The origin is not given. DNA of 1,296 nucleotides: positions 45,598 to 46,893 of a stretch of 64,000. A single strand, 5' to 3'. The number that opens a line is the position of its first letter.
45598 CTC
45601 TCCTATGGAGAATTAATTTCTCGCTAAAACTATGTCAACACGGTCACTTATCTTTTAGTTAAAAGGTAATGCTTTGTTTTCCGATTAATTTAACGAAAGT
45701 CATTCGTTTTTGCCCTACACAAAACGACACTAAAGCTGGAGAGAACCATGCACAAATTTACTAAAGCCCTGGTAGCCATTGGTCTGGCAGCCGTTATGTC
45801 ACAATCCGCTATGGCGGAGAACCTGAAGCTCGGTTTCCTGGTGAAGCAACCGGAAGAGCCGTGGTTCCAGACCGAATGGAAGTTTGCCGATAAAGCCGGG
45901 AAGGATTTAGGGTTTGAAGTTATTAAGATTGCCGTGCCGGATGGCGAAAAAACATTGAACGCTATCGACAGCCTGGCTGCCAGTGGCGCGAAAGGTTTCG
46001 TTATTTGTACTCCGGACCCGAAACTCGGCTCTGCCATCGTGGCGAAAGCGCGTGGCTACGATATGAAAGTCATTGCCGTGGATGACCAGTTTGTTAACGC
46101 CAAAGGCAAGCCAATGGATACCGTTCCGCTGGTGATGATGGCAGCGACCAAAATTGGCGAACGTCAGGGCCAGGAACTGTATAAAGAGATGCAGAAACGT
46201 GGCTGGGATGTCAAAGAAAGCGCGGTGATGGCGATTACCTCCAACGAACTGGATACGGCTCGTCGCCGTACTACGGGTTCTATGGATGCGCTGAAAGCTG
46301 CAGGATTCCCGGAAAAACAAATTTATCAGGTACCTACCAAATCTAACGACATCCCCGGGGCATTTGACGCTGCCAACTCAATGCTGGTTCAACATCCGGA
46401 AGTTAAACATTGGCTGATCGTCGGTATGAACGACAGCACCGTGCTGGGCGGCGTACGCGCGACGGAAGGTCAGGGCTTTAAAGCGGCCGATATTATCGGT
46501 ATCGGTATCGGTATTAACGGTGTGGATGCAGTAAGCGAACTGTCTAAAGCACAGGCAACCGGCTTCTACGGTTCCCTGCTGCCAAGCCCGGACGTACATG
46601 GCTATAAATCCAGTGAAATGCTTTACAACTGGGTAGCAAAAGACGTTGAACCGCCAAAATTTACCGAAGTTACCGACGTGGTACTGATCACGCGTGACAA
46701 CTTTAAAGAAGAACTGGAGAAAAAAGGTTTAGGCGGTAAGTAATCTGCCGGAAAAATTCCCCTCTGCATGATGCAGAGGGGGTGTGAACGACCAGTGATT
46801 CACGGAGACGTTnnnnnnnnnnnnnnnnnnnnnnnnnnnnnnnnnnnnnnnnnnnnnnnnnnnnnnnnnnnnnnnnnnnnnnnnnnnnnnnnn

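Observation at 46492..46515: In-frame tandem hexamer repeat in araF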

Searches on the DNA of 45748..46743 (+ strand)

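Call 3: search_dna_similar(query=window:45748-46743:+, collection=ecoli_genomes, mode=near, max_rows=30)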
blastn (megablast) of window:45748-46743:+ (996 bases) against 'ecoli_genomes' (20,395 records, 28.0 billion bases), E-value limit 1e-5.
Records with a match: 5416; places in all: 5424; records where one place covers at least 80% of the query: 5413.
Genomes with a match: 5416 of 5426; with a place that covers at least 80% of the query: 5413. Places per genome that has any: lowest 1, median 1, highest 2. On chromosomes: 5422 places; on plasmids: 2.
Best place of each record, by identity: 95-99% 5416.
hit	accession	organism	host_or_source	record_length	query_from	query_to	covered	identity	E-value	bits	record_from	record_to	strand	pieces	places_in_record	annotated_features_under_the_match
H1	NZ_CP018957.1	Escherichia coli strain Ecol_316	Homo sapiens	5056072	1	996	100%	98.2%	0e+0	1735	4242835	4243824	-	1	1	araF: arabinose ABC transporter substrate-binding protein AraF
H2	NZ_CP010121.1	Escherichia coli strain C4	cow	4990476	1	996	100%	98.2%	0e+0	1735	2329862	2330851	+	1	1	araF: arabinose ABC transporter substrate-binding protein AraF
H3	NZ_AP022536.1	Escherichia coli strain THO-008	Homo sapiens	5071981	1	996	100%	98.2%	0e+0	1735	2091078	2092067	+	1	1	araF: arabinose ABC transporter substrate-binding protein AraF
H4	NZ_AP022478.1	Escherichia coli strain STN0717-11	-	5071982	1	996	100%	98.2%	0e+0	1735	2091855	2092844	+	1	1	araF: arabinose ABC transporter substrate-binding protein AraF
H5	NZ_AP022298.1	Escherichia coli strain BEC1-S17-ESBL-09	-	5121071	1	996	100%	98.2%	0e+0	1735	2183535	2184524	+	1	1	araF: arabinose ABC transporter substrate-binding protein AraF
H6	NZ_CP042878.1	Escherichia coli strain NMBU_W05E18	surface water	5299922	1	996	100%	98.2%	0e+0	1735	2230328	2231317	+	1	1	araF: arabinose ABC transporter substrate-binding protein AraF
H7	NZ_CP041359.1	Escherichia coli strain U1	missing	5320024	1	996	100%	98.2%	0e+0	1735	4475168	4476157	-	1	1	araF: arabinose ABC transporter substrate-binding protein AraF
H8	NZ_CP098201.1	Escherichia coli strain Z0117EC0056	Canis lupus familiaris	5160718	1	996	100%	98.2%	0e+0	1735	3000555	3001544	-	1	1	araF: arabinose ABC transporter substrate-binding protein AraF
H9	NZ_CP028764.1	Escherichia coli strain A10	wood-wren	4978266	1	996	100%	98.2%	0e+0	1735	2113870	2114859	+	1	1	araF: arabinose ABC transporter substrate-binding protein AraF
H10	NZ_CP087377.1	Escherichia coli strain RIVM_C019217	Homo sapiens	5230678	1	996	100%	98.2%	0e+0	1735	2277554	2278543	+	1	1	araF: arabinose ABC transporter substrate-binding protein AraF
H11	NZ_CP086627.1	Escherichia coli strain RIVM_C036569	Homo sapiens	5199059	1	996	100%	98.2%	0e+0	1735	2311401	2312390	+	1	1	araF: arabinose ABC transporter substrate-binding protein AraF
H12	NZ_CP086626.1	Escherichia coli strain RIVM_C037134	Homo sapiens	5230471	1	996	100%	98.2%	0e+0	1735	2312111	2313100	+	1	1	araF: arabinose ABC transporter substrate-binding protein AraF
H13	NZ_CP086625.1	Escherichia coli strain RIVM_C037166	Homo sapiens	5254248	1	996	100%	98.2%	0e+0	1735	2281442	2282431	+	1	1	araF: arabinose ABC transporter substrate-binding protein AraF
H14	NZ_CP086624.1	Escherichia coli strain RIVM_C037791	Homo sapiens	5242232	1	996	100%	98.2%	0e+0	1735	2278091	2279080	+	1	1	araF: arabinose ABC transporter substrate-binding protein AraF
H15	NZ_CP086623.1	Escherichia coli strain RIVM_C037794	Homo sapiens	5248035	1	996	100%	98.2%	0e+0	1735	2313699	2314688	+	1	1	araF: arabinose ABC transporter substrate-binding protein AraF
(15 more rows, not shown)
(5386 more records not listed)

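Call 5: search_dna_similar(query=window:46452-46555:+, collection=ecoli_genomes, mode=near, max_rows=25)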
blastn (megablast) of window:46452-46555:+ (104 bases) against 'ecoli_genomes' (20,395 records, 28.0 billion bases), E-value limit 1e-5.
Records with a match: 5113; places in all: 5116; records where one place covers at least 80% of the query: 5113.
Genomes with a match: 5113 of 5426; with a place that covers at least 80% of the query: 5113. Places per genome that has any: lowest 1, median 1, highest 2. On chromosomes: 5114 places; on plasmids: 2.
Best place of each record, by identity: 90-95% 1260; 80-90% 3853.
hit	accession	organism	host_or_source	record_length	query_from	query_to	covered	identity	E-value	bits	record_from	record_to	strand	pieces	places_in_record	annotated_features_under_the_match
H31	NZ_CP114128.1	Escherichia coli strain PE164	pig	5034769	1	104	100%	92.3%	1e-31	143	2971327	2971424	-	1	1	araF: arabinose ABC transporter substrate-binding protein AraF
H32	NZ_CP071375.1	Escherichia coli strain E105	fish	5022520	1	104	100%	92.3%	1e-31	143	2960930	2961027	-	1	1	araF: arabinose ABC transporter substrate-binding protein AraF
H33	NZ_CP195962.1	Escherichia coli strain D8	Water sample from the Juan Diaz River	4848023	1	104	100%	92.3%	1e-31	143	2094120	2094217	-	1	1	araF: arabinose ABC transporter substrate-binding protein AraF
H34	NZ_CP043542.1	Escherichia coli strain F2_81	Sus scrofa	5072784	1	104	100%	92.3%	1e-31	143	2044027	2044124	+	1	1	araF: arabinose ABC transporter substrate-binding protein AraF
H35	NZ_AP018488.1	Escherichia coli O157:H7 strain PV15-279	Homo sapiens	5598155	1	104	100%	91.3%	7e-30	137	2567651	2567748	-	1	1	araF: arabinose ABC transporter substrate-binding protein AraF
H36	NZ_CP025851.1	Escherichia coli strain 510016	Homo sapiens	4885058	1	104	100%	91.3%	7e-30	137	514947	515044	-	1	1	araF: arabinose ABC transporter substrate-binding protein AraF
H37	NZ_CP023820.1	Escherichia coli strain 7/2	Homo sapiens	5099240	1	104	100%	91.3%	7e-30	137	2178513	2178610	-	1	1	araF: arabinose ABC transporter substrate-binding protein AraF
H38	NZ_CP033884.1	Escherichia coli strain 50579417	Homo sapiens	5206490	1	104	100%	91.3%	7e-30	137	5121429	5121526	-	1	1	araF: arabinose ABC transporter substrate-binding protein AraF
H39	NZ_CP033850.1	Escherichia coli strain FDAARGOS_497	Homo sapiens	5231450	1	104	100%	91.3%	7e-30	137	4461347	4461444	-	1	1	araF: arabinose ABC transporter substrate-binding protein AraF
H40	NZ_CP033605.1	Escherichia coli O157:H7 strain TR01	Cattle carcass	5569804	1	104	100%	91.3%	7e-30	137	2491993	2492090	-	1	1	araF: arabinose ABC transporter substrate-binding protein AraF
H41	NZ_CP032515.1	Escherichia coli strain 118UI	Homo sapiens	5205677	1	104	100%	91.3%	7e-30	137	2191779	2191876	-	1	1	araF: arabinose ABC transporter substrate-binding protein AraF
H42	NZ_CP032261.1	Escherichia coli strain AR_0067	missing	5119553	1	104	100%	91.3%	7e-30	137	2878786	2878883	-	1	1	araF: arabinose ABC transporter substrate-binding protein AraF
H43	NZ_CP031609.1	Escherichia coli strain N3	Homo sapiens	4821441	1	104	100%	91.3%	7e-30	137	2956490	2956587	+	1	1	araF: arabinose ABC transporter substrate-binding protein AraF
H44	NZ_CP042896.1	Escherichia coli strain CFSAN061771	missing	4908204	1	104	100%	91.3%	7e-30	137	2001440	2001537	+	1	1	araF: arabinose ABC transporter substrate-binding protein AraF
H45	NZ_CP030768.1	Escherichia coli strain 2017C-4173W12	missing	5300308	1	104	100%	91.3%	7e-30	137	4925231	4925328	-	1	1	araF: arabinose ABC transporter substrate-binding protein AraF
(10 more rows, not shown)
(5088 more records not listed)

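Call 12: get_annotated_region(hit=H31, flank=3000)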
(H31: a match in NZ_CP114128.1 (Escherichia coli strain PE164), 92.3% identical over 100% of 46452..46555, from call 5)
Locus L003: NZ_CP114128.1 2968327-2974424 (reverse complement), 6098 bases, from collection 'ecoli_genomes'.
description: Escherichia coli strain PE164 chromosome, complete genome
organism: Escherichia coli strain PE164 (NCBI taxid 562)
replicon: chromosome; assembly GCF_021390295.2
host: pig; source: diarrhea and blood; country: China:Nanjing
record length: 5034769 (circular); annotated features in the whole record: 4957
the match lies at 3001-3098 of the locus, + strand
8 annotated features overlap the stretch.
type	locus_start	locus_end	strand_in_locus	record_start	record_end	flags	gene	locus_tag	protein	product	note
CDS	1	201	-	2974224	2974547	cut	yecR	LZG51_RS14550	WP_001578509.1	YecR-like lipofamily protein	-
CDS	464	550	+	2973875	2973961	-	azuC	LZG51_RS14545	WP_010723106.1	stress response protein AzuC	-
CDS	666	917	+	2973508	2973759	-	yecJ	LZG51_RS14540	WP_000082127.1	DUF2766 family protein YecJ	-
CDS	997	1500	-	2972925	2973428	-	ftnB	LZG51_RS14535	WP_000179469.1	non-heme ferritin-like protein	-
CDS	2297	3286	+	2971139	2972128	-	araF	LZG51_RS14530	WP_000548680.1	arabinose ABC transporter substrate-binding protein AraF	-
CDS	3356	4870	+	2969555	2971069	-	araG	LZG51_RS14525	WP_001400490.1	arabinose ABC transporter ATP-binding protein AraG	-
CDS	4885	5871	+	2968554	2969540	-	araH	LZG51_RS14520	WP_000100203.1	arabinose ABC transporter permease AraH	-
CDS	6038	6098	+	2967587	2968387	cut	otsB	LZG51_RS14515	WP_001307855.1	trehalose-phosphatase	-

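Call 13: get_annotated_region(hit=H35, flank=3000)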
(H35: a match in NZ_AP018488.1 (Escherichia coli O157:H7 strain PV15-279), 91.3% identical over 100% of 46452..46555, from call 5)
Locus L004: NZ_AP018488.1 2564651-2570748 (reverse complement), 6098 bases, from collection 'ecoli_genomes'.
description: Escherichia coli O157:H7 strain PV15-279 chromosome, complete genome
organism: Escherichia coli O157:H7 strain PV15-279 (NCBI taxid 83334)
replicon: chromosome; assembly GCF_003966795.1
host: Homo sapiens; source: -; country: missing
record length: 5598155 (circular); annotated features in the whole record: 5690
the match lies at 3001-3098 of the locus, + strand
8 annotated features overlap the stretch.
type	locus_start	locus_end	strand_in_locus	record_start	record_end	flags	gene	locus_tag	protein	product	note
CDS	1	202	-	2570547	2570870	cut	yecR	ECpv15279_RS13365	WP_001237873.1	YecR-like lipofamily protein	-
CDS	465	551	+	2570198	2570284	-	azuC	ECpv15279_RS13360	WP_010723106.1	stress response protein AzuC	-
CDS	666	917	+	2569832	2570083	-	yecJ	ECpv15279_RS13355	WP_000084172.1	DUF2766 family protein YecJ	-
CDS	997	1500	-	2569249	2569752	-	ftnB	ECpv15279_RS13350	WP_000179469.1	non-heme ferritin-like protein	-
CDS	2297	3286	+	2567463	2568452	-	araF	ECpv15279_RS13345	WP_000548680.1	arabinose ABC transporter substrate-binding protein AraF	-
CDS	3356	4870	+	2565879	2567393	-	araG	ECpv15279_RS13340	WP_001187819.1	arabinose ABC transporter ATP-binding protein AraG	-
CDS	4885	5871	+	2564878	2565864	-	araH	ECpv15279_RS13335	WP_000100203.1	arabinose ABC transporter permease AraH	-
CDS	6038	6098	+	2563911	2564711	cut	otsB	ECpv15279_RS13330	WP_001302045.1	trehalose-phosphatase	-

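Call 23: search_dna_similar(query=L004:3001-3098:+, collection=ecoli_genomes, mode=near, max_rows=60, rows=spread)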
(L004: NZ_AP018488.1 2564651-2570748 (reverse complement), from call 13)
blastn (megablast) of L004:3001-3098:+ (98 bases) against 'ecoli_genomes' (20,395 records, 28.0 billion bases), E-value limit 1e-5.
Records with a match: 5181; places in all: 5184; records where one place covers at least 80% of the query: 5181.
Genomes with a match: 5181 of 5426; with a place that covers at least 80% of the query: 5181. Places per genome that has any: lowest 1, median 1, highest 2. On chromosomes: 5182 places; on plasmids: 2.
Best place of each record, by identity: >=99% 991; 95-99% 3107; 90-95% 1083.
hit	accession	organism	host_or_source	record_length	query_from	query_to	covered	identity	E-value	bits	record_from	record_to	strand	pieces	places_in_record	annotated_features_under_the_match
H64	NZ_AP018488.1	Escherichia coli O157:H7 strain PV15-279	Homo sapiens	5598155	1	98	100%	100.0%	3e-43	182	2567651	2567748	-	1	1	araF: arabinose ABC transporter substrate-binding protein AraF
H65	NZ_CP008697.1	Escherichia coli strain ST648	Homo sapiens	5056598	1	98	100%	100.0%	3e-43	182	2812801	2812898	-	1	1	araF: arabinose ABC transporter substrate-binding protein AraF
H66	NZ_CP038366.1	Escherichia coli O157:H7 strain F6667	missing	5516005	1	98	100%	100.0%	3e-43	182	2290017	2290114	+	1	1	araF: arabinose ABC transporter substrate-binding protein AraF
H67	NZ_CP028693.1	Escherichia coli strain 108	cattle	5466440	1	98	100%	100.0%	3e-43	182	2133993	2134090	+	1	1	araF: arabinose ABC transporter substrate-binding protein AraF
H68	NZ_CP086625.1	Escherichia coli strain RIVM_C037166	Homo sapiens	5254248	1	98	100%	100.0%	3e-43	182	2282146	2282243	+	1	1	araF: arabinose ABC transporter substrate-binding protein AraF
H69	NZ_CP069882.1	Escherichia coli strain FDAARGOS_1289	Homo sapiens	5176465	1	98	100%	100.0%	3e-43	182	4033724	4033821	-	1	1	araF: arabinose ABC transporter substrate-binding protein AraF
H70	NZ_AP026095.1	Escherichia coli strain 53_142304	Homo sapiens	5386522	1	98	100%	100.0%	3e-43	182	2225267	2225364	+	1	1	araF: arabinose ABC transporter substrate-binding protein AraF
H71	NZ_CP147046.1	Escherichia coli strain 19A14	municipal wastewater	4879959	1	98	100%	100.0%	3e-43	182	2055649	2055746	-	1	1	araF: arabinose ABC transporter substrate-binding protein AraF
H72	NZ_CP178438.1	Escherichia coli strain JX21CE8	chicken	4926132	1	98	100%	100.0%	3e-43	182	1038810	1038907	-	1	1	araF: arabinose ABC transporter substrate-binding protein AraF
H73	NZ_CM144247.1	Escherichia coli strain CB6886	Homo sapiens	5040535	1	98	100%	100.0%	3e-43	182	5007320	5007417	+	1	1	araF: arabinose ABC transporter substrate-binding protein AraF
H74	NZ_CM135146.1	Escherichia coli strain 43905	Homo sapiens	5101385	1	98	100%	100.0%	3e-43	182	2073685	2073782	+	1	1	araF: arabinose ABC transporter substrate-binding protein AraF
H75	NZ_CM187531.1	Escherichia coli strain capsule spontaneous mutant 22a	lab isolate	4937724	1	98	100%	100.0%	3e-43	182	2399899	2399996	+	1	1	araF: arabinose ABC transporter substrate-binding protein AraF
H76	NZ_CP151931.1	Escherichia coli strain 8178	Mus musculus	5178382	1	98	100%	99.0%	1e-41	176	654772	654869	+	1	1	araF: arabinose ABC transporter substrate-binding protein AraF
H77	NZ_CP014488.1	Escherichia coli strain G749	Homo sapiens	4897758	1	98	100%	98.0%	6e-40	171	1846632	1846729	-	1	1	araF: arabinose ABC transporter substrate-binding protein AraF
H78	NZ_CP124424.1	Escherichia coli strain AVS0247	environmental: river/lake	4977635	1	98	100%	98.0%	6e-40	171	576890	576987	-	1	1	araF: arabinose ABC transporter substrate-binding protein AraF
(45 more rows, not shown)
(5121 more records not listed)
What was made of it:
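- On Phase-variable short-sequence-repeat (contingency) locus: All 60 sampled rows and all 4,098 genomes at >=95% identity have two units (call 23).
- With the two-unit probe, 4,098 genomes are at >=95% and all 60 rows sampled across the ranking span 98 nt (call 23).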
